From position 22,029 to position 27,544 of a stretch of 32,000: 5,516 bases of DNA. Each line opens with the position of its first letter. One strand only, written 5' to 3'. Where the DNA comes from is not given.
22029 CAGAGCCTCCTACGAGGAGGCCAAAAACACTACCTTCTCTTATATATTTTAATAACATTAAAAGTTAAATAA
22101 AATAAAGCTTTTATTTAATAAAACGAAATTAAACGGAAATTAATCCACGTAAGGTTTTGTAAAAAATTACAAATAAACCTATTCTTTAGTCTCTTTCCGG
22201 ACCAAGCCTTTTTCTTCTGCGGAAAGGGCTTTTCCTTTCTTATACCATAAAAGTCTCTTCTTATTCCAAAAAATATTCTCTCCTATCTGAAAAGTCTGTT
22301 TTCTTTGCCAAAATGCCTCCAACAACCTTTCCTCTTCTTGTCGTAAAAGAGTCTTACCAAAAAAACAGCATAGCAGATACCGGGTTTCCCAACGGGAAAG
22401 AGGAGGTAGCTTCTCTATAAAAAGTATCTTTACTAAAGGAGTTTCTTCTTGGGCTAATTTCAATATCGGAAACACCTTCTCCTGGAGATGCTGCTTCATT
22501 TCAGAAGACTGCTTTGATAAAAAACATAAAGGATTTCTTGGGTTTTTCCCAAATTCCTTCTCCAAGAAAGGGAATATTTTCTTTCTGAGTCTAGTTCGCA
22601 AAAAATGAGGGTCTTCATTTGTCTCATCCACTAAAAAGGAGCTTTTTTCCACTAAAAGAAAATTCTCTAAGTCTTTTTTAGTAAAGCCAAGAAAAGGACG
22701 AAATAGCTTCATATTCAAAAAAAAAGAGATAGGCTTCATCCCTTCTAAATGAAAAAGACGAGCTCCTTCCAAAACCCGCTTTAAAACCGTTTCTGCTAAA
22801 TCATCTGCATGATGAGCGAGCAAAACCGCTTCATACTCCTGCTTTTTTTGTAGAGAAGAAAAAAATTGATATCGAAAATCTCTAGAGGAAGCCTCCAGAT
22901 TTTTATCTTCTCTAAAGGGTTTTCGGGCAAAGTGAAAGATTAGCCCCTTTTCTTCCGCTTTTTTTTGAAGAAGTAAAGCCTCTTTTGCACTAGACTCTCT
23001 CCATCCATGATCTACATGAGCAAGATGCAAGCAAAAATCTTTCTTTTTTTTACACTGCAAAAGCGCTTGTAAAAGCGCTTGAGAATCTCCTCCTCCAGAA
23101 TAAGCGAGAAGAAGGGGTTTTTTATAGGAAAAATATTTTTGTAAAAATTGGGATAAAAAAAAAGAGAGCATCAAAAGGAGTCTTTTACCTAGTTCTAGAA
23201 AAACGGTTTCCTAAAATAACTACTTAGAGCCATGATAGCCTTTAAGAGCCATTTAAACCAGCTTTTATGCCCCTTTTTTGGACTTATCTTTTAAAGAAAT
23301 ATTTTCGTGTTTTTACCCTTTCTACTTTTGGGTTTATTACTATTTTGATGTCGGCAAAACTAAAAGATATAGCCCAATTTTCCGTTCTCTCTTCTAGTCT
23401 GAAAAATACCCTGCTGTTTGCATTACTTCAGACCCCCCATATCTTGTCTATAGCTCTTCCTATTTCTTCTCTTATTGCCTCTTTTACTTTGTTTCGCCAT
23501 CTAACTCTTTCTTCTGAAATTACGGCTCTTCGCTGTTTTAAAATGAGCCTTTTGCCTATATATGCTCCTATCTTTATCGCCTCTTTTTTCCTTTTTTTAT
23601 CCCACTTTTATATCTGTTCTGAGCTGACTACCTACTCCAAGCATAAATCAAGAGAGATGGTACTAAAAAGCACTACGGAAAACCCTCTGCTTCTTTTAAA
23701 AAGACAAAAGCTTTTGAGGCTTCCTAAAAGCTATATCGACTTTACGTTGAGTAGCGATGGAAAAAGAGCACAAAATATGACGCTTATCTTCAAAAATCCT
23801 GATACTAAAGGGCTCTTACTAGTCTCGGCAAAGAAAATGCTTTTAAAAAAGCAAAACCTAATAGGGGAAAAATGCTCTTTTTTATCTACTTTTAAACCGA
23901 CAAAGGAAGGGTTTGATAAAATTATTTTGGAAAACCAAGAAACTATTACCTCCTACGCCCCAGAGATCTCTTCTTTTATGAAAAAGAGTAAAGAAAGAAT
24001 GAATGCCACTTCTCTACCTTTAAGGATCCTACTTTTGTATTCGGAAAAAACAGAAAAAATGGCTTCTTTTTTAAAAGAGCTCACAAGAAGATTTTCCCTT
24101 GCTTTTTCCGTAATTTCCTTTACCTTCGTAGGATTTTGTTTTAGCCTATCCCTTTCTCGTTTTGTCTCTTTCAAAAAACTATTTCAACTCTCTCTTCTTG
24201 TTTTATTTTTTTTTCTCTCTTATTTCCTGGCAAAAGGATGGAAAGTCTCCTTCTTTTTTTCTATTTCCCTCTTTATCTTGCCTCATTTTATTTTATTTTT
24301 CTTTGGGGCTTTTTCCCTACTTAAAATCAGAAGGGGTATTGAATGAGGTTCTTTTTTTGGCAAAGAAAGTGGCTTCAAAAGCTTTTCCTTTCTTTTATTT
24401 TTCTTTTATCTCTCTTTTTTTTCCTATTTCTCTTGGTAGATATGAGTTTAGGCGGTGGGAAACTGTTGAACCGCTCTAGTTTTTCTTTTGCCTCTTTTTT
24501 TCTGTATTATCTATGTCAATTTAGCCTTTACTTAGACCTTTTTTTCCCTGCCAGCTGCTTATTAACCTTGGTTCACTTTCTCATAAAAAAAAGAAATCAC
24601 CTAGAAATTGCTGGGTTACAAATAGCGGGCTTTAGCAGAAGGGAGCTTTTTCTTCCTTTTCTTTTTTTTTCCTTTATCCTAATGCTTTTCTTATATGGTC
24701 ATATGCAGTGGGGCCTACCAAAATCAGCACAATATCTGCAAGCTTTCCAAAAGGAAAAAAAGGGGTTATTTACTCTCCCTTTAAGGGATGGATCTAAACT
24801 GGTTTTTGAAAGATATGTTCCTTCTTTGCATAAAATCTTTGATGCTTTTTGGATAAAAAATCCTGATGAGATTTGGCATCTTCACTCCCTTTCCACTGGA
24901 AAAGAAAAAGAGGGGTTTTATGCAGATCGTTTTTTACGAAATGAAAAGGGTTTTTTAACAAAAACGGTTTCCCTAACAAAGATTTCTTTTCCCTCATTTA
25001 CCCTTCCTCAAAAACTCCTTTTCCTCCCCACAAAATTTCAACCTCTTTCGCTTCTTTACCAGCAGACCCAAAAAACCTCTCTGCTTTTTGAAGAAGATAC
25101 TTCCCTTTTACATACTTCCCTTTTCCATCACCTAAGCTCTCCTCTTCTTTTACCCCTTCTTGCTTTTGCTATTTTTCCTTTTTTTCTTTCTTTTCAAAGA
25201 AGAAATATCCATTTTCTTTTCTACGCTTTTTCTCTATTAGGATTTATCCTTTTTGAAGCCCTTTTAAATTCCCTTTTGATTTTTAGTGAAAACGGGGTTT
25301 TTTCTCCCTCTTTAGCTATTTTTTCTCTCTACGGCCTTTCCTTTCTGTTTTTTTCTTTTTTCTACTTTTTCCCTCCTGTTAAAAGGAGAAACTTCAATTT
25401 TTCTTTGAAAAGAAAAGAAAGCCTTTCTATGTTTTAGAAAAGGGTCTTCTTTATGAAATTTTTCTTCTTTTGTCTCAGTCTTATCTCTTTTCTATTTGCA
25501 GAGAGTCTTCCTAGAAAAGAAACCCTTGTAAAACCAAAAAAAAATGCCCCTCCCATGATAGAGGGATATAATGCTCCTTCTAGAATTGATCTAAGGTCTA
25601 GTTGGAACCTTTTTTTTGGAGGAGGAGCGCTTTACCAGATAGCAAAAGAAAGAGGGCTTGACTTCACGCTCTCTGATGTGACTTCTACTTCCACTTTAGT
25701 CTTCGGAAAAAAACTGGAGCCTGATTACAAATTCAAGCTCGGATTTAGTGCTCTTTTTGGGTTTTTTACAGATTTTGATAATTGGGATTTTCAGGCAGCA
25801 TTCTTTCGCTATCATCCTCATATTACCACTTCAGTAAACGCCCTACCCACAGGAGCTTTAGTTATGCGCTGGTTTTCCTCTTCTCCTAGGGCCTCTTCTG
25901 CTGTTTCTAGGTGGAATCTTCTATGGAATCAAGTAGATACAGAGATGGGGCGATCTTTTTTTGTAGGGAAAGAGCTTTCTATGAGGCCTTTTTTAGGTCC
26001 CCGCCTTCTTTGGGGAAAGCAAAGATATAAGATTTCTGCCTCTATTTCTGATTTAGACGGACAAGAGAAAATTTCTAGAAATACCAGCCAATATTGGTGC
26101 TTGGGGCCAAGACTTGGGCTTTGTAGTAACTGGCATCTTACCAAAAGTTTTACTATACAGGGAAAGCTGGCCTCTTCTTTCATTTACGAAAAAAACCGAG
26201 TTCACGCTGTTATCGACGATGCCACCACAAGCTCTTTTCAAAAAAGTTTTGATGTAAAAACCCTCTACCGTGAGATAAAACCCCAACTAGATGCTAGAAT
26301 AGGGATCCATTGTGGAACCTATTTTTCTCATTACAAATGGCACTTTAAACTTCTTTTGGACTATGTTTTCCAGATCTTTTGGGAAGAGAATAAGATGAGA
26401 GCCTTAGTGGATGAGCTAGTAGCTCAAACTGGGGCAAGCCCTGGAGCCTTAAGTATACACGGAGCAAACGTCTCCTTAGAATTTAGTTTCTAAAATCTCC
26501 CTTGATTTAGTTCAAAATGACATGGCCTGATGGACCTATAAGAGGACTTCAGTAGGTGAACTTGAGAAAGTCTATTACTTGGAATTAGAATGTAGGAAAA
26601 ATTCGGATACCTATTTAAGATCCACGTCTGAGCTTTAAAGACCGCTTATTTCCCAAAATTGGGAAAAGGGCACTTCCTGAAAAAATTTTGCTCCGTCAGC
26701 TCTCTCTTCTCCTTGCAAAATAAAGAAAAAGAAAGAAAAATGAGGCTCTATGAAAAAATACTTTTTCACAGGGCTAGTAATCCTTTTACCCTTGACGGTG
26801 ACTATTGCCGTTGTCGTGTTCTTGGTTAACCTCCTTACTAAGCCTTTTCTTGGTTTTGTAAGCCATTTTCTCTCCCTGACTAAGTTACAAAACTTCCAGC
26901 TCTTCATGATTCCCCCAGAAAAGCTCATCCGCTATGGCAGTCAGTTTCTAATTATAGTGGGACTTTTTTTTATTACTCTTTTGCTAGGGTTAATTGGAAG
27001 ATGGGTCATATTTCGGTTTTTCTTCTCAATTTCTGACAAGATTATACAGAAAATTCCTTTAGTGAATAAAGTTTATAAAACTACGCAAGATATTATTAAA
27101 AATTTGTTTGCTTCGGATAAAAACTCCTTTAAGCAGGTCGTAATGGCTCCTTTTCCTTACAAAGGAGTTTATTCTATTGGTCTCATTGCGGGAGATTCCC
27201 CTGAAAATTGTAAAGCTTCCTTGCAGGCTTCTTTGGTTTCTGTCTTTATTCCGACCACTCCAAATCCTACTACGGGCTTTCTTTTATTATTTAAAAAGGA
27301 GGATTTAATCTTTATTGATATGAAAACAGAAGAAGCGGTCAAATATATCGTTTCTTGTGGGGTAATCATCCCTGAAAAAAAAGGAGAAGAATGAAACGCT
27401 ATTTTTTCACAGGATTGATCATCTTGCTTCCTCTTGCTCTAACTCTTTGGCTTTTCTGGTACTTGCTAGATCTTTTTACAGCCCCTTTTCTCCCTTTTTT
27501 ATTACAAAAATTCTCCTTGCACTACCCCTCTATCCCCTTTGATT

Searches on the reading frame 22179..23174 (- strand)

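Call 71: search_protein_families(library=pfam, proteins=[window:22179-23174:-], max_evalue=0.00001)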
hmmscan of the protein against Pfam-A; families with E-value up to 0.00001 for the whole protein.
window:22179-23174:- (331 aa): 1 family
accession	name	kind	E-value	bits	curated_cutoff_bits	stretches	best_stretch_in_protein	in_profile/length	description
PF01171.26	ATP_bind_3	-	3e-45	154.6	27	1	21-198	2-181/182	PP-loop family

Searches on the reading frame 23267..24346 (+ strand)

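Call 71: search_protein_families(library=pfam, proteins=[window:23267-24346:+], max_evalue=0.00001)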
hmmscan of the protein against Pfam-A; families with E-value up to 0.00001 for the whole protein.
window:23267-24346:+ (359 aa): 1 family
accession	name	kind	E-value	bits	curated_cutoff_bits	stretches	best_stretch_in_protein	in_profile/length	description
PF03739.19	LptF_LptG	-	3.4e-33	115.6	27.9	1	7-351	2-351/353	Lipopolysaccharide export system permease LptF/LptG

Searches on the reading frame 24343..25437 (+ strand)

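Call 71: search_protein_families(library=pfam, proteins=[window:24343-25437:+], max_evalue=0.00001)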
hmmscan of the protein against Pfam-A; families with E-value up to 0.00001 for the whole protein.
window:24343-25437:+ (364 aa): 1 family
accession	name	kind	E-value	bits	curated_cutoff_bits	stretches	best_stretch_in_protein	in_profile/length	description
PF03739.19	LptF_LptG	-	3.7e-17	62.8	27.9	1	11-139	4-131/353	Lipopolysaccharide export system permease LptF/LptG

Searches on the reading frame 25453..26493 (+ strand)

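Call 3: search_protein_families(library=pfam, proteins=[window:25453-26493:+], max_evalue=0.01)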
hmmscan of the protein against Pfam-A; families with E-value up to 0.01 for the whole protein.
window:25453-26493:+ (346 aa): 1 family
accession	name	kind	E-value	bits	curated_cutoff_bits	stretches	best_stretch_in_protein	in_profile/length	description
PF05150.18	Legionella_OMP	-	1.6e-22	80.2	25.4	1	49-321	7-259/281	Legionella pneumophila major outer membrane protein precursor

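Call 4: search_protein_families(library=ncbifam, proteins=[window:25453-26493:+], max_evalue=0.01)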
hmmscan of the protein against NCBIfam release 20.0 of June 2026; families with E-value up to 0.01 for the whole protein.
window:25453-26493:+ (346 aa): 0 families

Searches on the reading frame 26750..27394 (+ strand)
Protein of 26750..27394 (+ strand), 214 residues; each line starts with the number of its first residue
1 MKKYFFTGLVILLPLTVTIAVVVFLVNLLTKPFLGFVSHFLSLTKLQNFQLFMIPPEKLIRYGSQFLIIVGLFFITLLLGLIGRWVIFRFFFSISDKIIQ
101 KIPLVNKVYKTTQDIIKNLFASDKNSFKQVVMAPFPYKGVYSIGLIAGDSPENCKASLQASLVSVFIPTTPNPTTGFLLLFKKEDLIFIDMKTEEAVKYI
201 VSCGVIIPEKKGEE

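Call 3: search_protein_families(library=pfam, proteins=[window:26750-27394:+], max_evalue=0.01)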
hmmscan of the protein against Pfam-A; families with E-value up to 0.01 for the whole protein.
window:26750-27394:+ (214 aa): 1 family
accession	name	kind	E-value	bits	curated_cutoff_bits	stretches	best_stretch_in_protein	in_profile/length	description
PF04367.18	DUF502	-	1.2e-28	99.5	23.8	1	72-175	3-107/107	Protein of unknown function (DUF502)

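Call 4: search_protein_families(library=ncbifam, proteins=[window:26750-27394:+], max_evalue=0.01)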
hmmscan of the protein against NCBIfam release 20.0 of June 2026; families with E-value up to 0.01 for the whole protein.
window:26750-27394:+ (214 aa): 0 families
